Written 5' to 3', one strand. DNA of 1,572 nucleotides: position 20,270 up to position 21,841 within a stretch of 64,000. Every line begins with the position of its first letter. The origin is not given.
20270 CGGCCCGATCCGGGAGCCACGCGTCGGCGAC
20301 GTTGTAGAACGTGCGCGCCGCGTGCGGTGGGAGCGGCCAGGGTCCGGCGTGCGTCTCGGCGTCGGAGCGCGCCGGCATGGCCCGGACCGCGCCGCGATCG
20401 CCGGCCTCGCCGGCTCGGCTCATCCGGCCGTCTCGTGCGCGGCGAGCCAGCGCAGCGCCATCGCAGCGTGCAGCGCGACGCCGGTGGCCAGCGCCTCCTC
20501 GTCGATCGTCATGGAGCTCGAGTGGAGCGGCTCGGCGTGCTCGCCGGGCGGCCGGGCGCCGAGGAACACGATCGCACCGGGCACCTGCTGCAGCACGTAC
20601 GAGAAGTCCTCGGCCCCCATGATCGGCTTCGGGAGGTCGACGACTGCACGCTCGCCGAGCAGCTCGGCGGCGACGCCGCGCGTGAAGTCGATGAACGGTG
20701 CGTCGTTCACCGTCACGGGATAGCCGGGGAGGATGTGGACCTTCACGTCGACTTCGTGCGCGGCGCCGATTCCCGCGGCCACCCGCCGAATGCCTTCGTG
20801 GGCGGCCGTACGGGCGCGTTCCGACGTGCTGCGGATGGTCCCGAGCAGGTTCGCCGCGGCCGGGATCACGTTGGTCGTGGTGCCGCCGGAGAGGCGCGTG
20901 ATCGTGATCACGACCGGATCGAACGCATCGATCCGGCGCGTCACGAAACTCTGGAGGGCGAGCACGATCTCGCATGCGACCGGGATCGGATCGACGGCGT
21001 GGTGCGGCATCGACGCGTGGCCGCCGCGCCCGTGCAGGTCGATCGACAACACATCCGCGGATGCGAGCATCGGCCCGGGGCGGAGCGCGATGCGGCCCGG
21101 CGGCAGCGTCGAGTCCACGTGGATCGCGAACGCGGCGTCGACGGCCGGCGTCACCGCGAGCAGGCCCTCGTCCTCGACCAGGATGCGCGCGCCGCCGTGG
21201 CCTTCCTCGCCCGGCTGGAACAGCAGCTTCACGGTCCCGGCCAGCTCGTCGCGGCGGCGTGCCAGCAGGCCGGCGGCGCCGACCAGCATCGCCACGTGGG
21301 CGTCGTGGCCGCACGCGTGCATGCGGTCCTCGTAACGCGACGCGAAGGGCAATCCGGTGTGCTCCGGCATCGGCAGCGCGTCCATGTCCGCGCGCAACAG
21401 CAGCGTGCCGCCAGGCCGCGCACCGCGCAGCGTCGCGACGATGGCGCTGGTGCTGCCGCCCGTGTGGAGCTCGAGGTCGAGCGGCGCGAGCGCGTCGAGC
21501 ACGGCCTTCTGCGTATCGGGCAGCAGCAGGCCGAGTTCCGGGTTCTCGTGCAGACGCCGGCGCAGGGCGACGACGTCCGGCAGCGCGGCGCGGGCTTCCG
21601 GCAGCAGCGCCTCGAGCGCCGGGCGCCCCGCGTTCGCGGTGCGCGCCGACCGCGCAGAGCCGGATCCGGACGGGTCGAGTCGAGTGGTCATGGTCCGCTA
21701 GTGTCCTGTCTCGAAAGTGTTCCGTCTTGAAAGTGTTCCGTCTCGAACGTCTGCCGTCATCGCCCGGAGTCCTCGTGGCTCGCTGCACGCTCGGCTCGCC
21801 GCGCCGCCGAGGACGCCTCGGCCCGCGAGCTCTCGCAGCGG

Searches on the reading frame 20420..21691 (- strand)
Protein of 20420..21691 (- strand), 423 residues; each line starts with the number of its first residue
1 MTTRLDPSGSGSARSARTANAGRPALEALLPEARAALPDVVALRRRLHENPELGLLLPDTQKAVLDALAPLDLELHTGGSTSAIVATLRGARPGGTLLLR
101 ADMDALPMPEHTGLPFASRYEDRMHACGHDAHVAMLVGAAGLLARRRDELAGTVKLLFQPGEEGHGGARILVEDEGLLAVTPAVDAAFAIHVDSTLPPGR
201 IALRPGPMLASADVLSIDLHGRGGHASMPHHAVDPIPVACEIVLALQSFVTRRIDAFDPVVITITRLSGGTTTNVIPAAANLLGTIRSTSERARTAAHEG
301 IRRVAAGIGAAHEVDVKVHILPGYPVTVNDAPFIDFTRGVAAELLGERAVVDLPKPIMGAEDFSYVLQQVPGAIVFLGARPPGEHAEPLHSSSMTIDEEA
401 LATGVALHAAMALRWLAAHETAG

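Call 49: find_encoding_contigs(protein=window:20420-21691:-, flank=1200, max_places=8)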
Protein window:20420-21691:- (423 aa): 24 contigs read that carry it; 3 places shown.
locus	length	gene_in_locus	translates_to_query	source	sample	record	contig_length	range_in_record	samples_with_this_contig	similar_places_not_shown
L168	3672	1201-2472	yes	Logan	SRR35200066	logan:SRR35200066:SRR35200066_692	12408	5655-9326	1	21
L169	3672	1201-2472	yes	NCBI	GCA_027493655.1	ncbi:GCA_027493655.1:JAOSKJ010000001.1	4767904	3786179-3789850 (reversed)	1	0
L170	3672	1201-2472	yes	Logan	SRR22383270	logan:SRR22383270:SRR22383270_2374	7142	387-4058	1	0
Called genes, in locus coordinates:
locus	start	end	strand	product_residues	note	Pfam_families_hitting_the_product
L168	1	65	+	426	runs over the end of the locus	PF13485:Peptidase_MA_2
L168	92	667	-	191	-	PF01949:Endo_dU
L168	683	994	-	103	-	PF00708:Acylphosphatase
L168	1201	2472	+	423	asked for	PF01546:Peptidase_M20, PF07687:M20_dimer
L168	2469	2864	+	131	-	-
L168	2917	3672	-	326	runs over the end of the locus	PF04542:Sigma70_r2, PF04539:Sigma70_r3 (faint), PF04545:Sigma70_r4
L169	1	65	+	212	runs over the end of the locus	PF13485:Peptidase_MA_2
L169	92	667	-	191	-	PF01949:Endo_dU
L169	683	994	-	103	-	PF00708:Acylphosphatase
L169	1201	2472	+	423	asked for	PF01546:Peptidase_M20, PF07687:M20_dimer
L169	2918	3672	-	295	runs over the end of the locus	PF04542:Sigma70_r2, PF04539:Sigma70_r3 (faint), PF04545:Sigma70_r4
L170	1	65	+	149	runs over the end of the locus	?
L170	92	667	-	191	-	PF01949:Endo_dU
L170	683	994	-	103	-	PF00708:Acylphosphatase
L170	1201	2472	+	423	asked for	PF01546:Peptidase_M20, PF07687:M20_dimer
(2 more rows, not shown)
